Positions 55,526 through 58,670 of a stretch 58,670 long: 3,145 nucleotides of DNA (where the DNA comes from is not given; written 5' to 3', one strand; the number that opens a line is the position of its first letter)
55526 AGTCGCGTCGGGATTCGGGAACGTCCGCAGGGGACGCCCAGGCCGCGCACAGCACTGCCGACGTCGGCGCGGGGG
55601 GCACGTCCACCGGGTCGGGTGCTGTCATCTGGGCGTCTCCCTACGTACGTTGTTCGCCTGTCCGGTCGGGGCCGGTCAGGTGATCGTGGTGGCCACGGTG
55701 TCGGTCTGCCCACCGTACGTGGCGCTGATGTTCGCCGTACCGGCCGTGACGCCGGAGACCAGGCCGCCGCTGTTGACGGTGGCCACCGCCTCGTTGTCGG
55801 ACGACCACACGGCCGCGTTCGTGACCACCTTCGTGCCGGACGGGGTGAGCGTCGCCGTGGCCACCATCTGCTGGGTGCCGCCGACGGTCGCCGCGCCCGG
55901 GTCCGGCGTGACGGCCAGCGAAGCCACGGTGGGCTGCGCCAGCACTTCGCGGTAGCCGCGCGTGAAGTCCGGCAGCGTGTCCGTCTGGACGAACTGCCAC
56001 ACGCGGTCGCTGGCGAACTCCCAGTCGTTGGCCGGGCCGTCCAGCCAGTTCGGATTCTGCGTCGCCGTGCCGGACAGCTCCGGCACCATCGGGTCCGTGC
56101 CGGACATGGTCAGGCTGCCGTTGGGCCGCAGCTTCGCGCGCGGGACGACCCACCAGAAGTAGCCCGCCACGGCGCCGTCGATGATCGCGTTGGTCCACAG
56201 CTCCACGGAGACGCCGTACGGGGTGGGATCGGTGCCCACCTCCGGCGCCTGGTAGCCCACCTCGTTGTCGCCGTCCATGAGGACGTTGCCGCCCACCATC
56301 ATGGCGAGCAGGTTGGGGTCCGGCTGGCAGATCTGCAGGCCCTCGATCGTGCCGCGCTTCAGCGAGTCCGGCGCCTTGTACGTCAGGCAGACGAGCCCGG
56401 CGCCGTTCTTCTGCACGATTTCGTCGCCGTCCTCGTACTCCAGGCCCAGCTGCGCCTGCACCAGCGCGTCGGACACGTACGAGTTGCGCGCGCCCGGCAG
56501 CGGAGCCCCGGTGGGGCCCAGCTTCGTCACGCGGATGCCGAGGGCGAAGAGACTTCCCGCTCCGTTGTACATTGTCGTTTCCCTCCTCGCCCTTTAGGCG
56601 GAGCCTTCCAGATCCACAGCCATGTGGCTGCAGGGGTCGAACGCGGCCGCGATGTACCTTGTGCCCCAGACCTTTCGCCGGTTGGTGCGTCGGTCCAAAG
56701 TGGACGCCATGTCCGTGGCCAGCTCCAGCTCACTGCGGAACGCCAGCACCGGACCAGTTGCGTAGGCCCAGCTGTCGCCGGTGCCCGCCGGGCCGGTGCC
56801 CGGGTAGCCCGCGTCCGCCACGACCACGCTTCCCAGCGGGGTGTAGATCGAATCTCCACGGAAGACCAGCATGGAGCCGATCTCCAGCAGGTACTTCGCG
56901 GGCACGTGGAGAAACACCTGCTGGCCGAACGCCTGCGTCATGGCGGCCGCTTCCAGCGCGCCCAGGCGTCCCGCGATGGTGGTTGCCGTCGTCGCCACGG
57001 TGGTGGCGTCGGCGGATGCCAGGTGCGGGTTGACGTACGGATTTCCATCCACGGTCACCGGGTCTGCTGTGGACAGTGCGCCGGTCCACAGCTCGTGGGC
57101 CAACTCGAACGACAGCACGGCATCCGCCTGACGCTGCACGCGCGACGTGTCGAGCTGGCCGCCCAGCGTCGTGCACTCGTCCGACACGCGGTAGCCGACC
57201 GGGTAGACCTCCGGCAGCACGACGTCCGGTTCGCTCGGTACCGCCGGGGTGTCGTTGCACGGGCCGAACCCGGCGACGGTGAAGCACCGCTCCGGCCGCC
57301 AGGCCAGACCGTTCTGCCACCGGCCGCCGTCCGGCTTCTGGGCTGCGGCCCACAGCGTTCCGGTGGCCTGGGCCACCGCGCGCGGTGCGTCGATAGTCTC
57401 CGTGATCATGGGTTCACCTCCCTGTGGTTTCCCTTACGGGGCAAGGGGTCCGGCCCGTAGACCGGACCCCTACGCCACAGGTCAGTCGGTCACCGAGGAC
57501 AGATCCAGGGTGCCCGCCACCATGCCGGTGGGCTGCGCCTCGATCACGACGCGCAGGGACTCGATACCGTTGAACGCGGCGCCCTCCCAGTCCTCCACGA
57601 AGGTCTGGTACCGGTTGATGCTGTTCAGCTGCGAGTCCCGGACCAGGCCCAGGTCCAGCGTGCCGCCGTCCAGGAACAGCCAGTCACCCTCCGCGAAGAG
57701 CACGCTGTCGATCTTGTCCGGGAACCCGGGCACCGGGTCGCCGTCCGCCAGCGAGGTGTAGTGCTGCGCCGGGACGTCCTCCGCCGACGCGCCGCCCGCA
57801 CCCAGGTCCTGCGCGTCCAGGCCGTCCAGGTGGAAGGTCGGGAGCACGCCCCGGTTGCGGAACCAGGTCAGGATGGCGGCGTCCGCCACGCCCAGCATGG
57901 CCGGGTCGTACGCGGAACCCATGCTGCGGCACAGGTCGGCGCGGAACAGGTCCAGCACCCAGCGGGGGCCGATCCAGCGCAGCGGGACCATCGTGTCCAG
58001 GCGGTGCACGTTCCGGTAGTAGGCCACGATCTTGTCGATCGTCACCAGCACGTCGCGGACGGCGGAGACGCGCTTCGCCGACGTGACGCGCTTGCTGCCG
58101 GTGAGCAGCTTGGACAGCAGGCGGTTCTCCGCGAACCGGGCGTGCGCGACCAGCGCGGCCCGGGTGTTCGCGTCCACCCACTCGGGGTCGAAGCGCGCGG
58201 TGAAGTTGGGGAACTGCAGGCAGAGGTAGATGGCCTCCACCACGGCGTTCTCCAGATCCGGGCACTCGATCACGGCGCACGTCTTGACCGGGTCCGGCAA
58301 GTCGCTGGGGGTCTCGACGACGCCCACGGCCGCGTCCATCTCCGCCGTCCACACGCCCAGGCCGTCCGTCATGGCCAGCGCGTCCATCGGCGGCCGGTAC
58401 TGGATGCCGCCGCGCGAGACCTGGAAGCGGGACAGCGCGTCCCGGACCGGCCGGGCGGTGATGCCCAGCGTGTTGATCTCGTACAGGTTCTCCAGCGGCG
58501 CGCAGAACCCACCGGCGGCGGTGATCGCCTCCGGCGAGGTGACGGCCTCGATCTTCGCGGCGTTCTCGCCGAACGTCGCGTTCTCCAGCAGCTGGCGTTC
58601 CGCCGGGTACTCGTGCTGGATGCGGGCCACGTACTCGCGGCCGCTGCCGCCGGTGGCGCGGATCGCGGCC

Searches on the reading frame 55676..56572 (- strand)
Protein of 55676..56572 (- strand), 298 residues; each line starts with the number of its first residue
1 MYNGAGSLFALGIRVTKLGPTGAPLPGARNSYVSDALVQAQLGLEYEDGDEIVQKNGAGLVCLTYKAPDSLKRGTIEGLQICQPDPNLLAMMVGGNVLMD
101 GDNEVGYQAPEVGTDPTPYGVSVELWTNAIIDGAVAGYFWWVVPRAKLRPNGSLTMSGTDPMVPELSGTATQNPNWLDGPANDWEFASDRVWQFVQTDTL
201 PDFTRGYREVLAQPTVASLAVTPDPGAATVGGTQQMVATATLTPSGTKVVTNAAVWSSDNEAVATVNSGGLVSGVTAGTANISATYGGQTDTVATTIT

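Call 8: search_protein_families(library=pfam, proteins=[window:55676-56572:-], max_evalue=0.001)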
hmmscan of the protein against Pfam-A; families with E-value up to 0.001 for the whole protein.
window:55676-56572:- (298 aa): 2 families
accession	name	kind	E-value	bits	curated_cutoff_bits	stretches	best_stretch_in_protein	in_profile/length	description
PF02368.24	Big_2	-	5.9e-10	39.4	22.8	1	216-296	2-78/79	Bacterial Ig-like domain (group 2)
PF22359.2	Big-like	-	4.3e-05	24.1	27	1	258-298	7-47/48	Bacterial Ig-like domain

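Call 9: search_protein_families(library=phrogs, proteins=[window:55676-56572:-], max_evalue=0.001)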
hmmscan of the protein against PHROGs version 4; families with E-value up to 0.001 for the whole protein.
window:55676-56572:- (298 aa): 10 families
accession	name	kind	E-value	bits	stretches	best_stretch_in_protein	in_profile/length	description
phrog_792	-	tail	1.7e-20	74.5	1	13-180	14-184/350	major tail protein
phrog_215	-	head and packaging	9.7e-10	39.1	1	216-298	223-304/491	structural protein with Ig domain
phrog_1280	-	other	1.5e-09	38.7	1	188-297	136-244/248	Ig domain containing protein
phrog_290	-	tail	4.2e-08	33.9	1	137-298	284-410/411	minor tail protein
phrog_341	-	tail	9.6e-08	33.2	1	213-297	64-147/154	major tail protein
phrog_476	-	tail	6.8e-07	29.9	1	136-296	161-291/296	major tail protein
phrog_13325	-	unknown function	2.1e-06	27.2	1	227-288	518-578/776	-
phrog_11922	-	tail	1.7e-05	24.6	1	221-287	482-547/870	tail protein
phrog_10059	-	unknown function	0.00013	21.9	1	229-291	197-252/345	-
phrog_28902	-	tail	0.00031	20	1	220-287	461-527/709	major tail protein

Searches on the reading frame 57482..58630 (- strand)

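Call 8: search_protein_families(library=pfam, proteins=[window:57482-58630:-], max_evalue=0.001)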
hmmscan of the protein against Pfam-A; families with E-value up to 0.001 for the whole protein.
window:57482-58630:- (382 aa): 0 families

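Call 9: search_protein_families(library=phrogs, proteins=[window:57482-58630:-], max_evalue=0.001)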
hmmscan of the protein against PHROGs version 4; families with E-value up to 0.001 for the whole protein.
window:57482-58630:- (382 aa): 1 family
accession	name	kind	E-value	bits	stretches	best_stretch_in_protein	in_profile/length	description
phrog_777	-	head and packaging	1e-56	194.4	1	20-373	243-571/580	major head protein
